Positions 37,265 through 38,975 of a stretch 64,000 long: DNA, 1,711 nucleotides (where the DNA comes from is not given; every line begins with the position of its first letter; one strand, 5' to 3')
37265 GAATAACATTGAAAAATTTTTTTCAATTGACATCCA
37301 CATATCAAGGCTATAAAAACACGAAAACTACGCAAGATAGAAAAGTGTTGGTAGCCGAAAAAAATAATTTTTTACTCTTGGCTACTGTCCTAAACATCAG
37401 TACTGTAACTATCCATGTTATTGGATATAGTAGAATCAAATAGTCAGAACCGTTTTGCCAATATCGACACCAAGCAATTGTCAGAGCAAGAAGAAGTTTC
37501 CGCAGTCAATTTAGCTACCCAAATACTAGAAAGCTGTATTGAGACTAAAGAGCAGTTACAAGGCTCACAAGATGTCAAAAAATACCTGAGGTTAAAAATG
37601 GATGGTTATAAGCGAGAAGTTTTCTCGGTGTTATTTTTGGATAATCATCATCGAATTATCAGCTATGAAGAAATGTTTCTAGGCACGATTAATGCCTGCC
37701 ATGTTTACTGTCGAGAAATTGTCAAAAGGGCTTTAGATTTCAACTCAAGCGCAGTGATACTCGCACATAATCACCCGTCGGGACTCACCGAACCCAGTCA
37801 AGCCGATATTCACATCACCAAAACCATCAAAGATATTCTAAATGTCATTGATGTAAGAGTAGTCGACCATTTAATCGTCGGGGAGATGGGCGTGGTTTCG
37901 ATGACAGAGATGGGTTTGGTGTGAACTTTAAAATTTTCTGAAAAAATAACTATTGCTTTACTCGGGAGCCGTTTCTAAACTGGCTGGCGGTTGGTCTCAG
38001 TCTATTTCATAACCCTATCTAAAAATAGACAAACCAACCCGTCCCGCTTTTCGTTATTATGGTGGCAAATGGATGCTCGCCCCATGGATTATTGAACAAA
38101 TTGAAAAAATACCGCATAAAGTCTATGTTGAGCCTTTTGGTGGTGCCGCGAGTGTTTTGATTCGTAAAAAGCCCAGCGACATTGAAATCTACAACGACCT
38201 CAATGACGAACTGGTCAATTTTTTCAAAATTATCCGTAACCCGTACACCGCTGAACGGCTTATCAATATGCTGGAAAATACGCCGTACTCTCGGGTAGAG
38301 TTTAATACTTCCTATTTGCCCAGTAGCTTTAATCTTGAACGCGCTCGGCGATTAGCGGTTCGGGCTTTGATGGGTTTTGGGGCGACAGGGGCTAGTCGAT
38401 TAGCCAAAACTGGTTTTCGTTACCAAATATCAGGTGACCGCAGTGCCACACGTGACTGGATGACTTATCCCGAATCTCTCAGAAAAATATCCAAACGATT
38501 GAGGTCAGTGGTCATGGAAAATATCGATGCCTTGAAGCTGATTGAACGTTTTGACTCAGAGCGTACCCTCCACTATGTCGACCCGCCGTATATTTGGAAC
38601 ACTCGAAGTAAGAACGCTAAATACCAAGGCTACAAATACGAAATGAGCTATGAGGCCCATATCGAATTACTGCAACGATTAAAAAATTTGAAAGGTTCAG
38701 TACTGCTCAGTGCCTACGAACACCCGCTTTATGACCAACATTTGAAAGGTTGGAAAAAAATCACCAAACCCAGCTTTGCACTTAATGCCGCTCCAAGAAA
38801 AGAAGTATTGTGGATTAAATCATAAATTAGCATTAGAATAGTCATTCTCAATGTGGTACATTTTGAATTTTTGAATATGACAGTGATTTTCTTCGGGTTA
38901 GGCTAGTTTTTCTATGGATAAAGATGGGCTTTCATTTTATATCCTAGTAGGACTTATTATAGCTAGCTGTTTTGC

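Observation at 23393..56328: ~32.8-kb genomic island inserted into the 3' end of comM, bounded by a 68-bp perfect direct repeat and a displaced comM tail.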

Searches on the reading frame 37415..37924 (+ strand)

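Call 8: search_protein_families(library=pfam, proteins=[window:37415-37924:+])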
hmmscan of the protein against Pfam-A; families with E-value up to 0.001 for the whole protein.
window:37415-37924:+ (169 aa): 1 family
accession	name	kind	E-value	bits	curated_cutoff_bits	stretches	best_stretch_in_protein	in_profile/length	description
PF04002.20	RadC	-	1.2e-42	145.1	22.1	1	50-167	3-120/121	RadC-like JAB domain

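Call 22: search_protein_families(library=padloc, proteins=[window:37415-37924:+], max_evalue=0.001)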
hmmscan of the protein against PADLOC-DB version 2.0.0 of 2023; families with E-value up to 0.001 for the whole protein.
window:37415-37924:+ (169 aa): 0 families

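Call 23: search_protein_families(library=phrogs, proteins=[window:37415-37924:+], max_evalue=0.001)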
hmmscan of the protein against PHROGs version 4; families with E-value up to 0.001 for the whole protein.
window:37415-37924:+ (169 aa): 1 family
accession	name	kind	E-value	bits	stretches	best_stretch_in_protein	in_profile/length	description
phrog_10276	-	DNA, RNA and nucleotide metabolism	3.8e-37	128.6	1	29-168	12-152/153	DNA repair protein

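Call 80: search_protein_families(library=ncbifam, max_evalue=0.00001, proteins=[window:37415-37924:+])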
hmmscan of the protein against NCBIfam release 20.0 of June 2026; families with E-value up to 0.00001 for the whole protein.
window:37415-37924:+ (169 aa): 2 families
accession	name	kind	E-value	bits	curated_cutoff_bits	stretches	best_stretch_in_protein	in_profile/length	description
NF000642.1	PRK00024.1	equivalog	4e-47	160.6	180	1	29-168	72-211/212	RadC family protein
TIGR00608.1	radc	subfamily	9.9e-41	139.9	133.85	1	13-168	61-217/218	RadC family protein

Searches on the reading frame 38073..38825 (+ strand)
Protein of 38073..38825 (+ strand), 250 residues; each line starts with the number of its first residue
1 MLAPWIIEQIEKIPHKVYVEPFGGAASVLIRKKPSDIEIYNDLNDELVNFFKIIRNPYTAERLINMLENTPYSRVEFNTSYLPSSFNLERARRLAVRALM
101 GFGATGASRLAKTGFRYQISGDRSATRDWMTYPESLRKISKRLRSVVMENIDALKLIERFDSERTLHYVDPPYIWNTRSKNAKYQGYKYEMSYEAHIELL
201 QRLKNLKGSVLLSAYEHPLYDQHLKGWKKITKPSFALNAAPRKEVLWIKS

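Call 8: search_protein_families(library=pfam, proteins=[window:38073-38825:+])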
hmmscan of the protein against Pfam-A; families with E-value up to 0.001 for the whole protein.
window:38073-38825:+ (250 aa): 1 family
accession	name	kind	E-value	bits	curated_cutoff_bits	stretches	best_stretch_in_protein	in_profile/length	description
PF02086.21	MethyltransfD12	-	1.4e-20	74.5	22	1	2-214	8-229/253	D12 class N6 adenine-specific DNA methyltransferase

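Call 22: search_protein_families(library=padloc, proteins=[window:38073-38825:+], max_evalue=0.001)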
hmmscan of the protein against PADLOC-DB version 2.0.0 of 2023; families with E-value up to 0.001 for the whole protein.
window:38073-38825:+ (250 aa): 13 families
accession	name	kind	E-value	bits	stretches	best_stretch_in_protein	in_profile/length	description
PDLC03244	MTase_II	-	1.5e-49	166.6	1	14-249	50-284/295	Type II methyltransferase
PDLC03253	MTase_II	-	5.1e-21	73.5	1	3-228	17-227/253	Type II methyltransferase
PDLC03294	MTase_II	-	8.2e-16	56.4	1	11-226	23-241/272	Type II methyltransferase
PDLC03247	MTase_II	-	2.1e-14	51.4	1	10-213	20-221/282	Type II methyltransferase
PDLC04018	PD-Lambda-5_B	-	3e-11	41.2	1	136-213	158-232/291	-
PDLC03729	oMTase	-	1.9e-10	38.7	1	7-220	18-233/275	orphan methyltransferase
PDLC03261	MTase_II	-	4.7e-10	36.4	1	10-222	42-254/643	Type II methyltransferase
PDLC03266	MTase_II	-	3.7e-08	31.1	1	14-179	36-203/285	Type II methyltransferase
PDLC03717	oMTase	-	2.4e-07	28.5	1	15-186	27-197/285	orphan methyltransferase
PDLC03735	oMTase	-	7.6e-07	26.8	1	13-219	32-245/284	orphan methyltransferase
PDLC03358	MTase_II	-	1.4e-06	25.9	1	6-222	21-243/301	Type II methyltransferase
PDLC03287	MTase_II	-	3.1e-06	24.3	1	13-207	384-583/646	Type II methyltransferase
PDLC03264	MTase_II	-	1.1e-05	22.8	1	3-68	25-90/306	Type II methyltransferase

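Call 23: search_protein_families(library=phrogs, proteins=[window:38073-38825:+], max_evalue=0.001)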
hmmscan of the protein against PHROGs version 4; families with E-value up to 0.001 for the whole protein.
window:38073-38825:+ (250 aa): 4 families
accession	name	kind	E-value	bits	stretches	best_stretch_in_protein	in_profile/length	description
phrog_56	-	other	1.1e-54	187.9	1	1-248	73-321/647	DNA methyltransferase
phrog_1996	-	other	2.6e-24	86.9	1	113-248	3-139/150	DNA methyltransferase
phrog_23217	-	unknown function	1.7e-11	45.3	1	10-77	21-87/109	-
phrog_13242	-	unknown function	3.2e-09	37.3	1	15-174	49-198/450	-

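Call 80: search_protein_families(library=ncbifam, max_evalue=0.00001, proteins=[window:38073-38825:+])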
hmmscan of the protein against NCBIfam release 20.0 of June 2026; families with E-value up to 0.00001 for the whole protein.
window:38073-38825:+ (250 aa): 1 family
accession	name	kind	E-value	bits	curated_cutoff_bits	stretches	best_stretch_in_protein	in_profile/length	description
TIGR00571.1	dam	subfamily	6e-16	58.9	114.85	1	11-229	19-241/267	Dam family site-specific DNA-(adenine-N6)-methyltransferase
